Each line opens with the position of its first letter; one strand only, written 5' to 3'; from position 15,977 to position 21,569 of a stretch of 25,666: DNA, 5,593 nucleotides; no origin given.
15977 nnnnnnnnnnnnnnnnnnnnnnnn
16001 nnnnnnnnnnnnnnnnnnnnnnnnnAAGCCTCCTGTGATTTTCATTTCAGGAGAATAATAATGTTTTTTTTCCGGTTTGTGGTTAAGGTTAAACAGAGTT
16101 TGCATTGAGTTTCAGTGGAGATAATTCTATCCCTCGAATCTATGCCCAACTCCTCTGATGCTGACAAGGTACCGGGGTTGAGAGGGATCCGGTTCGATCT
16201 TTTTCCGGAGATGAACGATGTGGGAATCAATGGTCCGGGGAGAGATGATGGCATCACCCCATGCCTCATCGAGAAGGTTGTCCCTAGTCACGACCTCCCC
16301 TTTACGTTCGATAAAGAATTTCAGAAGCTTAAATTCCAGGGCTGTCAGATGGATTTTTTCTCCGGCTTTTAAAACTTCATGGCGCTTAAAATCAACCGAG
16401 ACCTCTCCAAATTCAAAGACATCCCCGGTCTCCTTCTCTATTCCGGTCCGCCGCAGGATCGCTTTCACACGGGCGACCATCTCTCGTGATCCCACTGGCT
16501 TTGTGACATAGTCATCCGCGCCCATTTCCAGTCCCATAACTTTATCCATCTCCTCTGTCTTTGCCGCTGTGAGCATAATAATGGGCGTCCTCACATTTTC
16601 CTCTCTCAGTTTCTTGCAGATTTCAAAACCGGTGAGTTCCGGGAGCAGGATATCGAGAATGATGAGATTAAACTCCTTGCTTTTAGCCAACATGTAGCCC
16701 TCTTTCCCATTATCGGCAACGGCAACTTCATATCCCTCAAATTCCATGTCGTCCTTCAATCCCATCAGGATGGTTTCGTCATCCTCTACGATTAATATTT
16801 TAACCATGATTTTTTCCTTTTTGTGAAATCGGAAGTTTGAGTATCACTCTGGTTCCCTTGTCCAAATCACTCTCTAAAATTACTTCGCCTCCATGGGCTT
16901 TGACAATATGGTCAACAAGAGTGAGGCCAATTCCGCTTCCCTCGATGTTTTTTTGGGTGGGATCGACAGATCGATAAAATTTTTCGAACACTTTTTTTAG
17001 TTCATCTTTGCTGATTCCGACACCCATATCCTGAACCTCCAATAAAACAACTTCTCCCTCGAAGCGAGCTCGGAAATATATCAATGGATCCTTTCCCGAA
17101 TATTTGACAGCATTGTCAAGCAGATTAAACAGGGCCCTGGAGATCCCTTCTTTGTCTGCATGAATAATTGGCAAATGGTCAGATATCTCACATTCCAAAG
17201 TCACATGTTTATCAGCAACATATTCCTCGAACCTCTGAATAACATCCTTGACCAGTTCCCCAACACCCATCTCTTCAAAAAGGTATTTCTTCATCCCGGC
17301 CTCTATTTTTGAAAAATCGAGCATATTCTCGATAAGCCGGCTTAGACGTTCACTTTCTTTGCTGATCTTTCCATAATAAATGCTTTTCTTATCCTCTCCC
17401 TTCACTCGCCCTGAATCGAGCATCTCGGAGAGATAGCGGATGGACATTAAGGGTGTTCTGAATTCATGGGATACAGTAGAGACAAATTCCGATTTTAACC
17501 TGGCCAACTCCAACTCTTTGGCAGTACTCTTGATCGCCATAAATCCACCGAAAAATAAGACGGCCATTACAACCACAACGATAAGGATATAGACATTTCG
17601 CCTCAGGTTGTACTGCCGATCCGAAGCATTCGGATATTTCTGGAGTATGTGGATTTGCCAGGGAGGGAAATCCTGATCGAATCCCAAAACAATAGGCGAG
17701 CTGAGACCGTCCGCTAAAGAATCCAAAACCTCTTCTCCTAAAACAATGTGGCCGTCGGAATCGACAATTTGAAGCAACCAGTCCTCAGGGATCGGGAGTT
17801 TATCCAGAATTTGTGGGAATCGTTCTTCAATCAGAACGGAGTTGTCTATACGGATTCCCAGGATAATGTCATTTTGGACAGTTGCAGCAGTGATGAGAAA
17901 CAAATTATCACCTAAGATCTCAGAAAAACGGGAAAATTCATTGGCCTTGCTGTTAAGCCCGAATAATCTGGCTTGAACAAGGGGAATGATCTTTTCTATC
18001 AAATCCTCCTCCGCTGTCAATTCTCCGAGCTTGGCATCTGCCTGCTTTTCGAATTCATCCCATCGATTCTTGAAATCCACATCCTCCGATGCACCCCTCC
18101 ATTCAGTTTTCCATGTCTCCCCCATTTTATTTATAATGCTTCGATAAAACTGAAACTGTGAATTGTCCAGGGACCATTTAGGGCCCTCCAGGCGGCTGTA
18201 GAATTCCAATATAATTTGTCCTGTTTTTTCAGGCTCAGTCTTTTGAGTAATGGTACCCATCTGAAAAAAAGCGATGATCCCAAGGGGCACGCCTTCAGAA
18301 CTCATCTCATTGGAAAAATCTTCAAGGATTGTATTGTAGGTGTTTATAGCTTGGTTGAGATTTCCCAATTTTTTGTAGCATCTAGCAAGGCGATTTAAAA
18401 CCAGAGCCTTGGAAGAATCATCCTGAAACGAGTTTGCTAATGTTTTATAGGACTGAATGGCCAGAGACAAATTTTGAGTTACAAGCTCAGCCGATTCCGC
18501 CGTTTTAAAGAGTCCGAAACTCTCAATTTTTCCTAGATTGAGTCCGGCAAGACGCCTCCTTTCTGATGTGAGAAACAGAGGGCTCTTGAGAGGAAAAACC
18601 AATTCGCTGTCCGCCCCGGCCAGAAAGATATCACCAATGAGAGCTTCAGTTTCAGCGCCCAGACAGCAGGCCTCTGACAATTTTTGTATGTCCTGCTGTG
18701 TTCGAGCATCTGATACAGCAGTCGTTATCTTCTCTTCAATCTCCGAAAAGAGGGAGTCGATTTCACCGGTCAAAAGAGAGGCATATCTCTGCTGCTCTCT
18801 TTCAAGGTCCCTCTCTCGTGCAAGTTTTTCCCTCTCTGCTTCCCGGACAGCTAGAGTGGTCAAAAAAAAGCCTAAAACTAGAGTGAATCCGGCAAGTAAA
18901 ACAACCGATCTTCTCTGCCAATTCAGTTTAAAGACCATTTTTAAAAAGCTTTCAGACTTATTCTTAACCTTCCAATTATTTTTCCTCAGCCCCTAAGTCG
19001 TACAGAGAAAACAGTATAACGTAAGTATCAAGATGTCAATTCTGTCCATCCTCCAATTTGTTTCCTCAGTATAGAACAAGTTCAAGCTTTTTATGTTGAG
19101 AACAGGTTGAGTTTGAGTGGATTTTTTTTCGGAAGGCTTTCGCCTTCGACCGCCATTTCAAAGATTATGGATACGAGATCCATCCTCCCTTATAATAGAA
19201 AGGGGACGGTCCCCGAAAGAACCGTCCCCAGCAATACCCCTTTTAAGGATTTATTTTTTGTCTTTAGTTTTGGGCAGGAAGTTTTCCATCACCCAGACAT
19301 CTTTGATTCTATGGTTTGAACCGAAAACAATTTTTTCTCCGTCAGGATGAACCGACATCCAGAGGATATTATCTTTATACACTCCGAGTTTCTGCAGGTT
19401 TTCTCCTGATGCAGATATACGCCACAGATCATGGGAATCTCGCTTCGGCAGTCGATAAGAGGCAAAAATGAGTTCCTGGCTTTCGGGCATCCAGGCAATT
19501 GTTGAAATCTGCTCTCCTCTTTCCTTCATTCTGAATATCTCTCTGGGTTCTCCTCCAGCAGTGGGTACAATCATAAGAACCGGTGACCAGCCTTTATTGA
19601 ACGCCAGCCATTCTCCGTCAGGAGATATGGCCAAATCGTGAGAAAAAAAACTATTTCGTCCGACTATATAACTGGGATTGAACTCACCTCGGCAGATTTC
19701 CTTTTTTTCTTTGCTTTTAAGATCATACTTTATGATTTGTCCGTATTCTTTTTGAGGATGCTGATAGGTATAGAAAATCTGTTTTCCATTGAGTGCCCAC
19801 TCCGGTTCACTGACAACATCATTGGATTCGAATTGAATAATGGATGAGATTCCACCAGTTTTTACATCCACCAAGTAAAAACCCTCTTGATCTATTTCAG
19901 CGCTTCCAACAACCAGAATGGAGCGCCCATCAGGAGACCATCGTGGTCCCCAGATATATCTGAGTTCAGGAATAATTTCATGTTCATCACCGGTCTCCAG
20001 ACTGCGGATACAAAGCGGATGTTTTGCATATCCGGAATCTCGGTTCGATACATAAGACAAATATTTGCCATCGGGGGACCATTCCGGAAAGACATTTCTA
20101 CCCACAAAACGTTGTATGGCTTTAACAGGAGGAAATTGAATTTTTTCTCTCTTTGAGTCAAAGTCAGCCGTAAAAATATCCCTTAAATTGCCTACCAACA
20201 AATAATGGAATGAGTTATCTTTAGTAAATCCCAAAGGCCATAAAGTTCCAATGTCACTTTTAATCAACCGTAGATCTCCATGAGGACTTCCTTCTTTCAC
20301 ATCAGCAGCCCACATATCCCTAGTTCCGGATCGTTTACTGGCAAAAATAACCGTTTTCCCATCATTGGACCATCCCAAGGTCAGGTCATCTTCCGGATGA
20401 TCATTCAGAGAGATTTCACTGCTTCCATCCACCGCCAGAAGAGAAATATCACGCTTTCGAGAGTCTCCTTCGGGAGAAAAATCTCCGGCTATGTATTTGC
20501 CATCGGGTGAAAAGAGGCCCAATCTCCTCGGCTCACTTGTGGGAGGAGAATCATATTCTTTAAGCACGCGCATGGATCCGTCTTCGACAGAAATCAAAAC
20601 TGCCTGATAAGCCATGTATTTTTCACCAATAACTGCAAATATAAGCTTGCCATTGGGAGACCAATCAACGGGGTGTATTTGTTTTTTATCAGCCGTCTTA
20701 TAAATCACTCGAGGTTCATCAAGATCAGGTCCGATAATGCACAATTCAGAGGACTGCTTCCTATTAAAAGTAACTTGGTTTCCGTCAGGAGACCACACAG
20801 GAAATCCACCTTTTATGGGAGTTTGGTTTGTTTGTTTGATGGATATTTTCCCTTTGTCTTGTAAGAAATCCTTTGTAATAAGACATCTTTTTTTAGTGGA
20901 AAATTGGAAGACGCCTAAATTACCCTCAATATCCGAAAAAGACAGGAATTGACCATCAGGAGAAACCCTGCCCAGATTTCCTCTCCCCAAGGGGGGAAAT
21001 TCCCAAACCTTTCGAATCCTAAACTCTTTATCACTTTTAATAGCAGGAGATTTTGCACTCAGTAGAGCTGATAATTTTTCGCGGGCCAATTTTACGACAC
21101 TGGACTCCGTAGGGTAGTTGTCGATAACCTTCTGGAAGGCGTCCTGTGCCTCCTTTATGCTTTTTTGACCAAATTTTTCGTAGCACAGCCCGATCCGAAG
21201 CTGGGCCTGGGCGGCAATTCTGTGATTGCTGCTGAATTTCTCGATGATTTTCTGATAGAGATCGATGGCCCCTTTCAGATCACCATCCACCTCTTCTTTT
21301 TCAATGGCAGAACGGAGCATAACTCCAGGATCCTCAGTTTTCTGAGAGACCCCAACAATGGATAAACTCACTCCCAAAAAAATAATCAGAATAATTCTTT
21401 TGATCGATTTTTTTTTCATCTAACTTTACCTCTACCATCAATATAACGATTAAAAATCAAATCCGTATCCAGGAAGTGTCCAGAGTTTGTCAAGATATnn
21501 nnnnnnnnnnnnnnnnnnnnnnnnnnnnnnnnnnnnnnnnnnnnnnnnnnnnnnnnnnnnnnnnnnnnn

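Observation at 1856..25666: Tandem array of a three-component signalling unit: TPR-sensor kinase + OmpR regulator + exported TPR/PD40-propeller protein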

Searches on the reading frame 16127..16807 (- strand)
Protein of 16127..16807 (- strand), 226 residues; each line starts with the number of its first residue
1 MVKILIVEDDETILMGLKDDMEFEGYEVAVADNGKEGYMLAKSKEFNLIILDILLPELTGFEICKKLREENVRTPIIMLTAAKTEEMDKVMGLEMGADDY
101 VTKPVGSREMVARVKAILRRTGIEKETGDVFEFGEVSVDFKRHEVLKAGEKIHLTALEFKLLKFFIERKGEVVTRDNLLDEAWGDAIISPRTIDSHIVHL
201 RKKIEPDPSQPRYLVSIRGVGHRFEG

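Call 3: search_protein_families(library=pfam, proteins=[window:16127-16807:-], max_evalue=0.01)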
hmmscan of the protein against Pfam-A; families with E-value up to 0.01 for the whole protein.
window:16127-16807:- (226 aa): 2 families
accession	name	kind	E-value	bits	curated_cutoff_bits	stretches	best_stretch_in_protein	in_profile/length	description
PF00072.30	Response_reg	-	6e-29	100.9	30.2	1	4-115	1-111/111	Response regulator receiver domain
PF00486.34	Trans_reg_C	-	2.4e-23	82.5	26.2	1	149-224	1-77/77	Transcriptional regulatory protein, C terminal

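Call 8: search_protein_families(library=ncbifam, proteins=[window:16127-16807:-], max_evalue=0.001)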
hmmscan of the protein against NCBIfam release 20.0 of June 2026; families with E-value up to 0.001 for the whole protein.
window:16127-16807:- (226 aa): 103 families (the best 25 are shown)
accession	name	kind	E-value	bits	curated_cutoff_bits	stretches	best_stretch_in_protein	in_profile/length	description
TIGR02154.1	PhoB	equivalog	8.3e-60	201.9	296.2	1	3-225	4-226/226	phosphate regulon transcriptional regulator PhoB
NF045944.1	ResRegRpaBCyano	equivalog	4.6e-58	196.3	330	1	5-224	1-227/229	response regulator transcription factor RpaB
NF040534.1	resp_reg_YycF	equivalog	7.3e-58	195.6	340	1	3-222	2-225/231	response regulator YycF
NF040689.1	MtrAB_MtrA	equivalog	1.4e-57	194.6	300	1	4-223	1-217/219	MtrAB system response regulator MtrA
NF007005.1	PRK09468.1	equivalog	1.9e-55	187.9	331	1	3-224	5-231/237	osmolarity response regulator transcription factor OmpR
NF053854.1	RespRegPhoBBctds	equivalog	1.3e-54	184.9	270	1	4-224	1-224/225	two-component system response regulator PhoB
NF033117.2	vanR_ACDEGLN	exception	1.3e-52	178.7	350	1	4-225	1-226/226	VanR-ABDEGLN family response regulator transcription factor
NF008296.0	PRK11083.1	equivalog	2.6e-52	177.5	273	1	2-223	4-224/228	two-component system response regulator CreB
NF007982.1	PRK10710.1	equivalog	1.2e-51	175.5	380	1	3-225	9-228/235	envelope stress response regulator BaeR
TIGR01387.1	cztR_silR_copR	subfamily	8.7e-51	172.6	279.2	1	4-222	1-216/218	heavy metal response regulator transcription factor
NF041733.1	resp_reg_CseB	equivalog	1.1e-50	172.2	350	1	3-224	2-226/228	two-component system response regulator CseB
NF007820.0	PRK10529.1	equivalog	1e-47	162.5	325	1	2-224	2-223/225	two-component system response regulator KdpE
NF012227.0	AdeR_RR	equivalog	2.1e-47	161.6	340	1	3-225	13-237/239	efflux system response regulator transcription factor AdeR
NF045991.1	RespRegCtrARhodob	equivalog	5.3e-46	157.2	350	1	3-221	2-218/224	response regulator transcription factor CtrA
NF007346.1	PRK09836.1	equivalog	1.6e-45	155.6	420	1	2-225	1-222/227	copper/silver response regulator transcription factor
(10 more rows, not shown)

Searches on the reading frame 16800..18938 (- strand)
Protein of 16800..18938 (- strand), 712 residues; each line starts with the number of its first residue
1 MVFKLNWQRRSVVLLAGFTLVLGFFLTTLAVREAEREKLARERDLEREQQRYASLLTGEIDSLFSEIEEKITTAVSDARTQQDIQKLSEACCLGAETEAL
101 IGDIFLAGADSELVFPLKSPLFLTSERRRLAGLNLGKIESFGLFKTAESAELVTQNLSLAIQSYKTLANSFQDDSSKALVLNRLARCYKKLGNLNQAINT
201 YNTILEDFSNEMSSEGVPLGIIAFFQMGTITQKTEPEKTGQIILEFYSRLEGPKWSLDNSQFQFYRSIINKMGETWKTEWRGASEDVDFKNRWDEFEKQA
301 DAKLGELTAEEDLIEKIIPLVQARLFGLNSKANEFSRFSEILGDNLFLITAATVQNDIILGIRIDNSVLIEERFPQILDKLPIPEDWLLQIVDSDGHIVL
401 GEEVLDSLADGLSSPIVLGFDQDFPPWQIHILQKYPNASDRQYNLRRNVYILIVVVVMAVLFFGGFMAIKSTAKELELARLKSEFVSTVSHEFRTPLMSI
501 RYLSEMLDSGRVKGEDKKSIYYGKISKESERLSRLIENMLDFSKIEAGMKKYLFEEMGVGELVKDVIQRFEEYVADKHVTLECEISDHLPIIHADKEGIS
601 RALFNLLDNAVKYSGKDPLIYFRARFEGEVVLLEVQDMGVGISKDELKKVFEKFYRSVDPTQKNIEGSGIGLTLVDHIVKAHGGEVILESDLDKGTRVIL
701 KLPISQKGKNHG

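Call 3: search_protein_families(library=pfam, proteins=[window:16800-18938:-], max_evalue=0.01)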
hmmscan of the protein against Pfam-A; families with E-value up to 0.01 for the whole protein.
window:16800-18938:- (712 aa): 9 families
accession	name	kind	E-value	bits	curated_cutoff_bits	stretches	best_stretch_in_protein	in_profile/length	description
PF02518.31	HATPase_c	-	8.8e-25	87.8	26.4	1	595-705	2-110/111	Histidine kinase-, DNA gyrase B-, and HSP90-like ATPase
PF00512.31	HisKA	-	9.1e-18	64.5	26.9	1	482-548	2-66/66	His Kinase A (phospho-acceptor) domain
PF13174.12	TPR_6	-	1.7e-05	25.6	26.3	1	183-210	5-32/33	Tetratricopeptide repeat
PF00515.34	TPR_1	-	0.00038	20.6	27.8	1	178-206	1-29/34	Tetratricopeptide repeat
PF14559.12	TPR_19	-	0.00043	21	25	1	167-209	14-56/68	Tetratricopeptide repeat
PF14501.12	HATPase_c_5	-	0.00055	20.3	22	1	599-691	6-91/102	GHKL domain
PF07719.23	TPR_2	-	0.0025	18.2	27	1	178-206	1-29/34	Tetratricopeptide repeat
PF13181.12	TPR_8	-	0.0037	17.7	25.7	0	180-205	3-28/34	Tetratricopeptide repeat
PF14938.12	SNAP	-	0.006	16.5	25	1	146-208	120-185/282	Soluble NSF attachment protein, SNAP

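Call 8: search_protein_families(library=ncbifam, proteins=[window:16800-18938:-], max_evalue=0.001)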
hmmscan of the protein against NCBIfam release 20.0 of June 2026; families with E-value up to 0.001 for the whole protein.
window:16800-18938:- (712 aa): 84 families (the best 25 are shown)
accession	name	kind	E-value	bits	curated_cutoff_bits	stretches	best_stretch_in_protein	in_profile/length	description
NF046044.1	PnpS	equivalog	3.3e-56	191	400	1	475-703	163-390/390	two-component system histidine kinase PnpS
NF033092.0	HK_WalK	equivalog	4.8e-52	177.3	725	1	477-704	367-594/594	cell wall metabolism sensor histidine kinase WalK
NF047874.1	MASE3_PAS_HK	subfamily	1.8e-51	175.7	560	1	474-706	390-627/655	MASE3 domain-containing sensor histidine kinase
TIGR02966.1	phoR_proteo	equivalog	3.5e-47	161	334.2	1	474-697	106-328/333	phosphate regulon sensor histidine kinase PhoR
NF008312.0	PRK11100.1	equivalog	2.1e-40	139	356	1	470-705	244-475/477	two-component system sensor histidine kinase CreC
TIGR02956.1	TMAO_torS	equivalog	2.2e-39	135.3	676.5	1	479-706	461-684/967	TMAO reductase system sensor histidine kinase/response regulator TorS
NF045911.1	TCSHisKinNblS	equivalog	8.4e-39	133.4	1000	1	345-703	257-619/621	two-component system sensor histidine kinase NblS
NF008468.0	PRK11360.1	equivalog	1.5e-38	132.6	646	1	479-709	394-613/616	two-component system sensor histidine kinase AtoS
NF041947.1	LuxQ_Vibrio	equivalog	1.3e-37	129.2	1200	1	477-708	467-700/843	quorum-sensing autoinducer 2 sensor kinase/phosphatase LuxQ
TIGR01386.1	cztS_silS_copS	subfamily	4.1e-37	128.2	292.55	1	482-703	241-457/457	heavy metal sensor histidine kinase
NF040691.1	MtrAB_MtrB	equivalog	9.6e-37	127.1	450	1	476-706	264-494/507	MtrAB system histidine kinase MtrB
NF041735.1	hist_kin_RppB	equivalog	1.4e-36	126.3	400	1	482-703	216-438/438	two-component system sensor histidine kinase RppB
NF038297.2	hybrid_HK_HrmK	equivalog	2.7e-36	125.4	725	1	470-709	222-462/607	hybrid histidine kinase/response regulator HrmK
NF011874.0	PRK15347.1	equivalog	9.6e-36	123.2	852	1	476-706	391-616/921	two component system sensor kinase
NF045595.1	HK_scytonemin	equivalog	2e-34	119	865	1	477-705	410-636/637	scytonemin biosynthesis sensor histidine kinase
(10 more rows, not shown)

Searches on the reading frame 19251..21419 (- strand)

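Call 3: search_protein_families(library=pfam, proteins=[window:19251-21419:-], max_evalue=0.01)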
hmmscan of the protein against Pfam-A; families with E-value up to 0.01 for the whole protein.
window:19251-21419:- (722 aa): 12 families
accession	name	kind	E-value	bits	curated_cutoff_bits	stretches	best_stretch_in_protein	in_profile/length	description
PF07676.18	PD40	-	3.7e-28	97.3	20.9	2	338-370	4-37/38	WD40-like Beta Propeller Repeat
PF25174.1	Beta-prop_THOC3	-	1.1e-17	64.4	305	1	596-712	8-201/272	THOC3 beta-propeller domain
PF13174.12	TPR_6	-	2.2e-08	34.6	26.3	1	71-104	1-32/33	Tetratricopeptide repeat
PF24807.1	WD40_CDC20-Fz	-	3.4e-08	33.6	200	1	633-703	219-286/292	CDC20/Fizzy WD40 domain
PF00930.27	DPPIV_N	-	1.3e-07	31.2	22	0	439-461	42-64/354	Dipeptidyl peptidase IV (DPP IV) N-terminal region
PF24817.1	WD40_WDHD1_1st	-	2.2e-06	27.5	109.9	0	242-312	175-239/291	WDHD1 first WD40 domain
PF00400.38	WD40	-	2.9e-06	28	27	0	678-706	7-36/39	WD domain, G-beta repeat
PF23775.1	Beta-prop_RIG_2nd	-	0.00022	21.2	80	0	208-274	44-107/278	RIG second beta-propeller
PF24797.1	Beta-prop_WDR35_TULP_N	-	0.00087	19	80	0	209-270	123-182/332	WDR35/TULP4 N-terminal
PF08450.18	SGL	-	0.0012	18.9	26.3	0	274-377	63-166/246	SMP-30/Gluconolactonase/LRE-like region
PF08662.17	eIF2A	-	0.0019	18.6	20.5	0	240-310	54-115/194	Eukaryotic translation initiation factor eIF2A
PF23414.1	Beta-prop_EML_2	-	0.0029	17.4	90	0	596-654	45-100/266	Echinoderm microtubule-associated protein second beta-propeller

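Call 8: search_protein_families(library=ncbifam, proteins=[window:19251-21419:-], max_evalue=0.001)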
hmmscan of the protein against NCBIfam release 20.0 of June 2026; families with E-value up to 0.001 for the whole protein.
window:19251-21419:- (722 aa): 7 families
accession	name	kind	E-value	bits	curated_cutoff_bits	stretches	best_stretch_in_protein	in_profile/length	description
TIGR02800.1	propeller_TolB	equivalog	2.5e-33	115.6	343.15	2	441-551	192-296/418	Tol-Pal system beta propeller repeat protein TolB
NF053518.1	DipepPtdsDpp5Prph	equivalog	1.9e-20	73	900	2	436-527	244-337/655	dipeptidyl-peptidase Dpp5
NF033523.0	lasso_peptidase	equivalog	6.9e-16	58.1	400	0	204-265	90-151/638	Atxe2 family lasso peptide isopeptidase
NF002183.0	PRK01029.1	equivalog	1.4e-12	47.4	405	0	492-579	286-370/429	Tol-Pal system protein TolB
NF003124.0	PRK04043.1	equivalog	1.2e-06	27.7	428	0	440-535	188-280/419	Tol-Pal system protein TolB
TIGR02795.1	tol_pal_ybgF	equivalog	1.4e-05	25.7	90.1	1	45-110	52-114/119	tol-pal system protein YbgF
TIGR03302.1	OM_YfiO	subfamily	0.00029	20.4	81.4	1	28-108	30-106/239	outer membrane protein assembly factor BamD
